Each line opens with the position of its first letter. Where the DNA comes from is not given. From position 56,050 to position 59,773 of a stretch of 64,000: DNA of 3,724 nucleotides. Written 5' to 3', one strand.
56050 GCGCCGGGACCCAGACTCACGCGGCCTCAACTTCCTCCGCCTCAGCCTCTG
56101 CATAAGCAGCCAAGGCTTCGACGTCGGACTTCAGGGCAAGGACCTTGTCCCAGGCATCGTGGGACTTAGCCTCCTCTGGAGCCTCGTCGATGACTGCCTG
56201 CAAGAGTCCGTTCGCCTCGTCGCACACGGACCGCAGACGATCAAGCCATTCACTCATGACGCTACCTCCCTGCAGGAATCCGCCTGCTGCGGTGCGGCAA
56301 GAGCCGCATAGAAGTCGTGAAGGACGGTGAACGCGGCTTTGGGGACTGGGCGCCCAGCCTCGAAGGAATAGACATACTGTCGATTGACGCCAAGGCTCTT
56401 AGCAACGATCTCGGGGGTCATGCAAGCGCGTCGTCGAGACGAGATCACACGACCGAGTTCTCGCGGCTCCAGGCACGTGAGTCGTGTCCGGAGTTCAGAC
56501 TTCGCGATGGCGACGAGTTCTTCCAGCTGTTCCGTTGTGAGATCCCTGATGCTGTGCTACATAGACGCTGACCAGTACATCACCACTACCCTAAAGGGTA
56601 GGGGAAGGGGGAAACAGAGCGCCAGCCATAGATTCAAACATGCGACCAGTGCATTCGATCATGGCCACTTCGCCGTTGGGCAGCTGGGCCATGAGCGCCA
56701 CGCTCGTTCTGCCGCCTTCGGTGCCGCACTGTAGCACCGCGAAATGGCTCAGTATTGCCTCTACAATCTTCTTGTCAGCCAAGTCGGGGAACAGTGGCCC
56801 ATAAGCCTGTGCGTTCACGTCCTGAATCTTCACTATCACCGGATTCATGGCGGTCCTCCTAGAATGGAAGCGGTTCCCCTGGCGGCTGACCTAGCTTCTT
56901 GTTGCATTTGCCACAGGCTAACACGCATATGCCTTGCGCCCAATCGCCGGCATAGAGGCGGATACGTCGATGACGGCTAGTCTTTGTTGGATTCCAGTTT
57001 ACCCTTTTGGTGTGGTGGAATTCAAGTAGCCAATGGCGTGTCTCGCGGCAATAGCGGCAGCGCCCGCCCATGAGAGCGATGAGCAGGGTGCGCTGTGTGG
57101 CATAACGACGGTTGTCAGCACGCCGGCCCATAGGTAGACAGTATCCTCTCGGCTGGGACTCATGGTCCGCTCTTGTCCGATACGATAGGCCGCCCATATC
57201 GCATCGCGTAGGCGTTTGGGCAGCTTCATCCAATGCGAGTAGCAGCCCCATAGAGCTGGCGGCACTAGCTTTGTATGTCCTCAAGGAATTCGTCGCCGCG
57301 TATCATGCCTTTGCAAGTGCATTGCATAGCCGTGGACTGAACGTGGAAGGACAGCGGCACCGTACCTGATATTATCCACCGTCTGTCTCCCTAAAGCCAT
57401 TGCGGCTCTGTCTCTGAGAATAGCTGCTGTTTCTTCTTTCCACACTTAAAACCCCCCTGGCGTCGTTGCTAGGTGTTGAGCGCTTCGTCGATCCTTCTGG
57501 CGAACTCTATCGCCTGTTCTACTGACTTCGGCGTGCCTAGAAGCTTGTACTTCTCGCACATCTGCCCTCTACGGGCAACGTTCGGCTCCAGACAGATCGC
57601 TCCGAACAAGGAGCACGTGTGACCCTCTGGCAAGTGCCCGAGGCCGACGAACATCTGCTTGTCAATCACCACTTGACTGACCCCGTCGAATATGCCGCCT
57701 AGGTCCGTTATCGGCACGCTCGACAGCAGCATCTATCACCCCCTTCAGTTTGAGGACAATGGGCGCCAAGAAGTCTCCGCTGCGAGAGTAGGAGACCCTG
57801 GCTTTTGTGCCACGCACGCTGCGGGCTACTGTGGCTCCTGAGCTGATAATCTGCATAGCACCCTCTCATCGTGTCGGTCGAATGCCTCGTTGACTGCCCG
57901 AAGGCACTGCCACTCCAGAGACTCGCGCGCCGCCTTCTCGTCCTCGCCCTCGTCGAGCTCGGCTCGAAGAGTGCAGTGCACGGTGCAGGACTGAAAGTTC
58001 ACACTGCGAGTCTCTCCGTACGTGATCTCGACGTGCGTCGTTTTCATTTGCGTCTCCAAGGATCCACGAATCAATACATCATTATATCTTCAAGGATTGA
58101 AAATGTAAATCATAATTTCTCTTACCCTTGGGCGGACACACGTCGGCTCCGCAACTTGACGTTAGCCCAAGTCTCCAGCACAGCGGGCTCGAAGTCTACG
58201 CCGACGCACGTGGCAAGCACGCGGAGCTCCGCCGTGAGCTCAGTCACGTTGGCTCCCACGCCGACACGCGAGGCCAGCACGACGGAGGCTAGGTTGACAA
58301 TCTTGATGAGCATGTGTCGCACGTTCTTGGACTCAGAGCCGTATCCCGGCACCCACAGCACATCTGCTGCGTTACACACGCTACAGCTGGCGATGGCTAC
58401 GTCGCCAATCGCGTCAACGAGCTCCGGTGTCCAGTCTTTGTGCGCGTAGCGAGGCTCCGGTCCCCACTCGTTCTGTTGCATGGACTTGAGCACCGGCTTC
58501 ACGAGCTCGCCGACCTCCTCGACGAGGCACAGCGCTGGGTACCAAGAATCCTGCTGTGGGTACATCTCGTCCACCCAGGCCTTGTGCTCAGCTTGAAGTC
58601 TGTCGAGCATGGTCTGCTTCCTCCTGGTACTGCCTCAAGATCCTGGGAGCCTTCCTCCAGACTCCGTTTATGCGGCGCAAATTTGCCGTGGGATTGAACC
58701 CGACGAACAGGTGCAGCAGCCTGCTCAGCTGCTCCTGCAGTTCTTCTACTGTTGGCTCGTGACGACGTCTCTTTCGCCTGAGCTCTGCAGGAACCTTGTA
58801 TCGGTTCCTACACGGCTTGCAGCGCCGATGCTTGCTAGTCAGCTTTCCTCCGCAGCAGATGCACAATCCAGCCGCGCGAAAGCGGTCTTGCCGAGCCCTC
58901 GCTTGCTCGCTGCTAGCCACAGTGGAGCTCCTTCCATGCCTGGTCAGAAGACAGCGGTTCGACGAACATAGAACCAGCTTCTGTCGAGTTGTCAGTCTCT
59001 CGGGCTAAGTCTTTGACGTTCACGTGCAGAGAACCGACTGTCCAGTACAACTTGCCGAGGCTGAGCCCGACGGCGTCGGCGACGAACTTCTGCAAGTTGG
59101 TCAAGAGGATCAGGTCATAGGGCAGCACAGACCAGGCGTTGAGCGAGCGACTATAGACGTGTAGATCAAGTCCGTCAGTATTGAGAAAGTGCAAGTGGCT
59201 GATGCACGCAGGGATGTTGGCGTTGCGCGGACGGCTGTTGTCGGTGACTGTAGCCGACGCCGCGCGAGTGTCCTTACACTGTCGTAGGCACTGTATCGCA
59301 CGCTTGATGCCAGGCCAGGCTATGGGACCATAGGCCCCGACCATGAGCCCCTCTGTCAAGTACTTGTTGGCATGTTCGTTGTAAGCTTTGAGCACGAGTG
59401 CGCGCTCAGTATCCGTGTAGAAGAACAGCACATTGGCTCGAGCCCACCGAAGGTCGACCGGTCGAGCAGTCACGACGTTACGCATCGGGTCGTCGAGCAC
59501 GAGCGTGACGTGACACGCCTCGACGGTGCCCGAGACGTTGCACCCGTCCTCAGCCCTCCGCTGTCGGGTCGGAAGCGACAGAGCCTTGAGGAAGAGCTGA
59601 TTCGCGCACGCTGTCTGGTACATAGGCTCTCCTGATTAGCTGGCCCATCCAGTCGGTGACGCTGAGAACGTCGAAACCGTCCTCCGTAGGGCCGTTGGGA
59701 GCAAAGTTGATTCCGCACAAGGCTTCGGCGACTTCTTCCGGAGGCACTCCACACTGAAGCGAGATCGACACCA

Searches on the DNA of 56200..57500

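Call 85: search_rna_families(source=window, start=56200, end=57500, threshold=evalue, max_evalue=1)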
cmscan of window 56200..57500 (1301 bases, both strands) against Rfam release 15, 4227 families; matches with E-value up to 1: 0.
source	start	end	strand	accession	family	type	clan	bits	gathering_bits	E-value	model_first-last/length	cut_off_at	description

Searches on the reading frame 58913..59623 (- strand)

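Call 12: search_protein_families(library=pfam, proteins=[window:58913-59623:-], max_evalue=0.01)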
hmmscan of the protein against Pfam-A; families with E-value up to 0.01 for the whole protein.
window:58913-59623:- (236 aa): 1 family
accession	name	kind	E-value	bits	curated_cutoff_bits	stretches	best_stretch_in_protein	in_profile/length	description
PF00303.24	Thymidylat_synt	-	7.1e-09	35.6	24.3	1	42-202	36-211/266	Thymidylate synthase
